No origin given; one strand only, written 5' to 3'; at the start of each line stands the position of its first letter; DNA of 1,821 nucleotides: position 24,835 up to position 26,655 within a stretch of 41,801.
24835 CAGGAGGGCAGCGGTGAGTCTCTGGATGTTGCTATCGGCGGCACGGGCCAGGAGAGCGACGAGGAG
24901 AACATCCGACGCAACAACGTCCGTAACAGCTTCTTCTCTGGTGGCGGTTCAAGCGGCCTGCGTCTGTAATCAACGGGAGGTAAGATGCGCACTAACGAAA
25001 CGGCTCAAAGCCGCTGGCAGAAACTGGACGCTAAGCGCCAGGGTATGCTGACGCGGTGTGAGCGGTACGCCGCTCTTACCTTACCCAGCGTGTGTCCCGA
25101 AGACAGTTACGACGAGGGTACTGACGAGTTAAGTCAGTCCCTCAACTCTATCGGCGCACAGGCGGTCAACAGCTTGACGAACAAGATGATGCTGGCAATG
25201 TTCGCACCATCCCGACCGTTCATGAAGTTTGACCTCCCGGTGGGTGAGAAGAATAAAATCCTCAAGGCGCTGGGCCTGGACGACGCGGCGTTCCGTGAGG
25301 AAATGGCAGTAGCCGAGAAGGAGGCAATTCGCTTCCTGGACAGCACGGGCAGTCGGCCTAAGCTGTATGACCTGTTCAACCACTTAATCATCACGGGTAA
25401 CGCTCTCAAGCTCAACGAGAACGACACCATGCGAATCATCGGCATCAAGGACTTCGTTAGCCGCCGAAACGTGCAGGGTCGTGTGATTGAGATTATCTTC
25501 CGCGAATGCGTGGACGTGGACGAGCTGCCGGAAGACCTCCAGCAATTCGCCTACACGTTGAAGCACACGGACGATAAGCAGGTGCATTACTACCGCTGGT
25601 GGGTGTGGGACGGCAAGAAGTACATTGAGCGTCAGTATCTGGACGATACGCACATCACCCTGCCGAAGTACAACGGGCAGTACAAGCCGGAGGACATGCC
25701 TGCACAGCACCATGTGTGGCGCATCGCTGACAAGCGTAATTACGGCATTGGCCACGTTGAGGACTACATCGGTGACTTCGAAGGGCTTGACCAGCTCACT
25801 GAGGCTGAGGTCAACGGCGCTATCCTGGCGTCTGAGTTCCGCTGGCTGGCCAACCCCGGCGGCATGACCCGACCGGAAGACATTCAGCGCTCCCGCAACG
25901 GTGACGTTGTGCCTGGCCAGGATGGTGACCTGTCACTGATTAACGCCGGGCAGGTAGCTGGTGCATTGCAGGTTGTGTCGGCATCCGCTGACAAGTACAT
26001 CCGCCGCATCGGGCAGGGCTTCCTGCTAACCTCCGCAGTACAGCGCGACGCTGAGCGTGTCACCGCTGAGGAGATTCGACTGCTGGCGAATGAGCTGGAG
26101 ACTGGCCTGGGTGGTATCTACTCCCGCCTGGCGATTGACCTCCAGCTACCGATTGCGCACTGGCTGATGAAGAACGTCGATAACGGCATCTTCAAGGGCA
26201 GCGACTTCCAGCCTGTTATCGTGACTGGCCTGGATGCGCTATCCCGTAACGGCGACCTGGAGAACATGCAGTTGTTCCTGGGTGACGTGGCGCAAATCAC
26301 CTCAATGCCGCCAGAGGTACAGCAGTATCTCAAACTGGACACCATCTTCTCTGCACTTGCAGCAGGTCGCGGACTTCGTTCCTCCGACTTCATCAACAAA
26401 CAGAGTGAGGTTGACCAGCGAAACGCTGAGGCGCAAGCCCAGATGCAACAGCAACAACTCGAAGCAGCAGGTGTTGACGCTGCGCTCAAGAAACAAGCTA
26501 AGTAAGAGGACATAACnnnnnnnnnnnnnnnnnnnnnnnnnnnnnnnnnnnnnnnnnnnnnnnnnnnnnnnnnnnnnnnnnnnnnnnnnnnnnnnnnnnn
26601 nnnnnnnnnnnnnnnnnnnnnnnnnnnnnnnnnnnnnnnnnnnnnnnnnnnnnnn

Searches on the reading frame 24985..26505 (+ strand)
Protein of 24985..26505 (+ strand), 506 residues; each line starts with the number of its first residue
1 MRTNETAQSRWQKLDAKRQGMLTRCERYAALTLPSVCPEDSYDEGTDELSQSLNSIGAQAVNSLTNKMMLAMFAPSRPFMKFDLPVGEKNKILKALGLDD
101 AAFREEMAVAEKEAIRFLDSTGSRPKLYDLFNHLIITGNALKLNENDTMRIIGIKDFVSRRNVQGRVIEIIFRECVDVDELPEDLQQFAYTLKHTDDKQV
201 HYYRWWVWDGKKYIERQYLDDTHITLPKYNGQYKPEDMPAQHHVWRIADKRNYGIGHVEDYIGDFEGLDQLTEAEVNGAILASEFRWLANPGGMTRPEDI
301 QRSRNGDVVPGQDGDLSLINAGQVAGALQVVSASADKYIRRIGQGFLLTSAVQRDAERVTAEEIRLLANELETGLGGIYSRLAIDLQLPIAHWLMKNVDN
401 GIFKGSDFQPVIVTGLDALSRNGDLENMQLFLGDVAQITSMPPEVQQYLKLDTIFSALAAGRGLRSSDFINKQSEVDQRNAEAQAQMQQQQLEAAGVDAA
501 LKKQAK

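Call 8: search_protein_families(library=pfam, proteins=[window:24985-26505:+])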
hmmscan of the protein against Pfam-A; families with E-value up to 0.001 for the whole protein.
window:24985-26505:+ (506 aa): 1 family
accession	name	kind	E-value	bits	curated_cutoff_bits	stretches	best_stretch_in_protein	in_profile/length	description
PF12236.14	Head-tail_con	-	3.1e-50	171.5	27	1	5-463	2-483/489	Bacteriophage head to tail connecting protein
